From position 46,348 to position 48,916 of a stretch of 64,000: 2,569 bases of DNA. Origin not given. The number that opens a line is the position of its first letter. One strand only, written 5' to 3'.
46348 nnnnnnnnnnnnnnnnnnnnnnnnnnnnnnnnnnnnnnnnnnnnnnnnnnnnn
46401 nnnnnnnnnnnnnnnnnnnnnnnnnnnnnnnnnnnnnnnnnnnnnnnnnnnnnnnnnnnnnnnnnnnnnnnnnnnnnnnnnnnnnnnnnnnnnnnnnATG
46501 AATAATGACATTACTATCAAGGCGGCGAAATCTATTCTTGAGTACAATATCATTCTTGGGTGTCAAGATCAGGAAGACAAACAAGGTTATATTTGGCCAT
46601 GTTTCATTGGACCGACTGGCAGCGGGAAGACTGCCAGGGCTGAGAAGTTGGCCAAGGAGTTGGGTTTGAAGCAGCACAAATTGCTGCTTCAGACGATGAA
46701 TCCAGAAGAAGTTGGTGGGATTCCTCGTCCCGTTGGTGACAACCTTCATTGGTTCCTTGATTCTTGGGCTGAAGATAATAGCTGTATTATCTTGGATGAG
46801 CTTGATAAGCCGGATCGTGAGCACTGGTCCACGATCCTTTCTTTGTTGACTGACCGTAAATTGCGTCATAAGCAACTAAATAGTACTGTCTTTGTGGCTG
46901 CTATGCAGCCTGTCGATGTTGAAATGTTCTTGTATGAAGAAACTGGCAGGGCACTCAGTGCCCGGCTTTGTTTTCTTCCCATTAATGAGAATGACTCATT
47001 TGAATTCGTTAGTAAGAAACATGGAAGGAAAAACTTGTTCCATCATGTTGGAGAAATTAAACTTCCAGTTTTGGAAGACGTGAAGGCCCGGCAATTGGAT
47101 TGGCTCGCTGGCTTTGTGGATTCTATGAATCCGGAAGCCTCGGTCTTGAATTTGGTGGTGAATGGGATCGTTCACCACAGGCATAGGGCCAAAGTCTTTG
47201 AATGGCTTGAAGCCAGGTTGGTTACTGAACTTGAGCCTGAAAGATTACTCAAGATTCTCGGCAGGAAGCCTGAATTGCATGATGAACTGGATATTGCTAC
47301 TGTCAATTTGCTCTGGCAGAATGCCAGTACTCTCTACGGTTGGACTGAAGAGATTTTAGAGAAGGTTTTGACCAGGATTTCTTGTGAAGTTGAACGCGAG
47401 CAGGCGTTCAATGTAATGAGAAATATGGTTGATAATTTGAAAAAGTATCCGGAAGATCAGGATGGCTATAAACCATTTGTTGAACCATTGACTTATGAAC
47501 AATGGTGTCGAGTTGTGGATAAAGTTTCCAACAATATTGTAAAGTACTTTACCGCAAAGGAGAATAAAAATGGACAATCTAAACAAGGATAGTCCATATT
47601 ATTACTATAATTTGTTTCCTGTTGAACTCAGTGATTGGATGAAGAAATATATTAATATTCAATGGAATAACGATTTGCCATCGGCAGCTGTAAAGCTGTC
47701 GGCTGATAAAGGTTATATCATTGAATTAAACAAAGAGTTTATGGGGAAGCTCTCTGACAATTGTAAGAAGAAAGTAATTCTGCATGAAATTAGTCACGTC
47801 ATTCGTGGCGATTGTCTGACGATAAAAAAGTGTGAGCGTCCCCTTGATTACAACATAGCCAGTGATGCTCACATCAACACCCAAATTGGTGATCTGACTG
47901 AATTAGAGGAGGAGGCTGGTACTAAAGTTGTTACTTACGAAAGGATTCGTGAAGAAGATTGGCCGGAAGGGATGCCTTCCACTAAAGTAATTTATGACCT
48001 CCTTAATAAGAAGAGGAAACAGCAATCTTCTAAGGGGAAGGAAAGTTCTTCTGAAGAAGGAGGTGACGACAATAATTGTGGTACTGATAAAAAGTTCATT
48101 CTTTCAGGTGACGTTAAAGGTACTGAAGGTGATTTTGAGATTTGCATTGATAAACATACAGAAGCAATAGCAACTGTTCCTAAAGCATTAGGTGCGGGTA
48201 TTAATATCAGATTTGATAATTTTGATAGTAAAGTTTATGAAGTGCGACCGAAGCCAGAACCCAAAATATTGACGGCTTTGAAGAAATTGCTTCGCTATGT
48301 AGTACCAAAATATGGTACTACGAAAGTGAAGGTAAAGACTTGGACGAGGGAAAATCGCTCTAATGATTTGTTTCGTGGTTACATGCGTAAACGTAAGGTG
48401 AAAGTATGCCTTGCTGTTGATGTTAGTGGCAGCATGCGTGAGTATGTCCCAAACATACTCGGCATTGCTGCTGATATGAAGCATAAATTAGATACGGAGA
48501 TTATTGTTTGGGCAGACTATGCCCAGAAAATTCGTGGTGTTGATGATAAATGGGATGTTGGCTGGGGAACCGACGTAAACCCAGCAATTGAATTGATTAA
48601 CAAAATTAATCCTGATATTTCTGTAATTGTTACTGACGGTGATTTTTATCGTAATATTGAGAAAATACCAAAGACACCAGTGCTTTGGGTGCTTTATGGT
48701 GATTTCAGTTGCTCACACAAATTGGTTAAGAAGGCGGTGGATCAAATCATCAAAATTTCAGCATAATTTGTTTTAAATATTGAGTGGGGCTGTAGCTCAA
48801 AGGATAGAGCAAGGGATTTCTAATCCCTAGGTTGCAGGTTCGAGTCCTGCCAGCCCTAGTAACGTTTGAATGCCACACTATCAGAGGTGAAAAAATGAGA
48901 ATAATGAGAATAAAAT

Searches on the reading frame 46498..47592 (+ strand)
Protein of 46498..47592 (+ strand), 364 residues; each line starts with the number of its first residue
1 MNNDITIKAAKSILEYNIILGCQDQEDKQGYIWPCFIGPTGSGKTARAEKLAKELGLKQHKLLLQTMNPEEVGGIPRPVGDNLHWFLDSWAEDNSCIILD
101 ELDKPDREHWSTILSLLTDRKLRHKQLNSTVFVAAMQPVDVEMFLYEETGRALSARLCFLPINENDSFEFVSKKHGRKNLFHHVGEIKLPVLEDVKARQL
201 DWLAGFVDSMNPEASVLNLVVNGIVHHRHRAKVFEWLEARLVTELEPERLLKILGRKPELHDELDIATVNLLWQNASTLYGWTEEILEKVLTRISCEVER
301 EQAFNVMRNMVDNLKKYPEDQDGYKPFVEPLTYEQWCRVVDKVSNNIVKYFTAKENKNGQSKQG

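Call 14: search_protein_families(library=pfam, proteins=[window:46498-47592:+], max_evalue=0.01)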
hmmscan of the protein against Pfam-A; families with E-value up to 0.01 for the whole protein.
window:46498-47592:+ (364 aa): 2 families
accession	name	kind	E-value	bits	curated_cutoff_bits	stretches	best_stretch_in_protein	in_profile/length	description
PF00004.35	AAA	-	1.2e-05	26.2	21.2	1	35-120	2-95/131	ATPase family associated with various cellular activities (AAA)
PF07728.20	AAA_5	-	2.5e-05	24.7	22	1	35-134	3-107/139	AAA domain (dynein-related subfamily)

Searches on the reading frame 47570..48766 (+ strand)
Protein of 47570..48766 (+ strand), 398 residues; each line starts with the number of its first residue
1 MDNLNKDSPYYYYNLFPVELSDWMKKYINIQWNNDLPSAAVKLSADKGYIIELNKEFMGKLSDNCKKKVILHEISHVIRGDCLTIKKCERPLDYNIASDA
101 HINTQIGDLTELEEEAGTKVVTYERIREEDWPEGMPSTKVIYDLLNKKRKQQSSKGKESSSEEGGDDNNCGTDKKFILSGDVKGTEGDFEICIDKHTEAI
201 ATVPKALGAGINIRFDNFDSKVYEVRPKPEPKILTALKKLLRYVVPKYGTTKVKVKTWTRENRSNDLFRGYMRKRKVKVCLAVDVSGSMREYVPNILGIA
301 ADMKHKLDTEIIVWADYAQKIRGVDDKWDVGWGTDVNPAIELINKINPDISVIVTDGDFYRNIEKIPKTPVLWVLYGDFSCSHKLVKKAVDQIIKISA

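Call 14: search_protein_families(library=pfam, proteins=[window:47570-48766:+], max_evalue=0.01)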
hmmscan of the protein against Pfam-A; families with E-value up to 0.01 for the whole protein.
window:47570-48766:+ (398 aa): 3 families
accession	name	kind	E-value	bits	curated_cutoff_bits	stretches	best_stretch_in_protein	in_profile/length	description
PF09967.15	DUF2201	-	1.3e-06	29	26.4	1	326-377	58-108/123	VWA-like domain (DUF2201)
PF13203.12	DUF2201_N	-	5.2e-05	23.4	23.2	1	44-172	38-157/271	Putative metallopeptidase domain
PF18894.6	PhageMetallopep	-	0.00059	20.4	23.7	1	45-77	61-93/134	Putative phage metallopeptidase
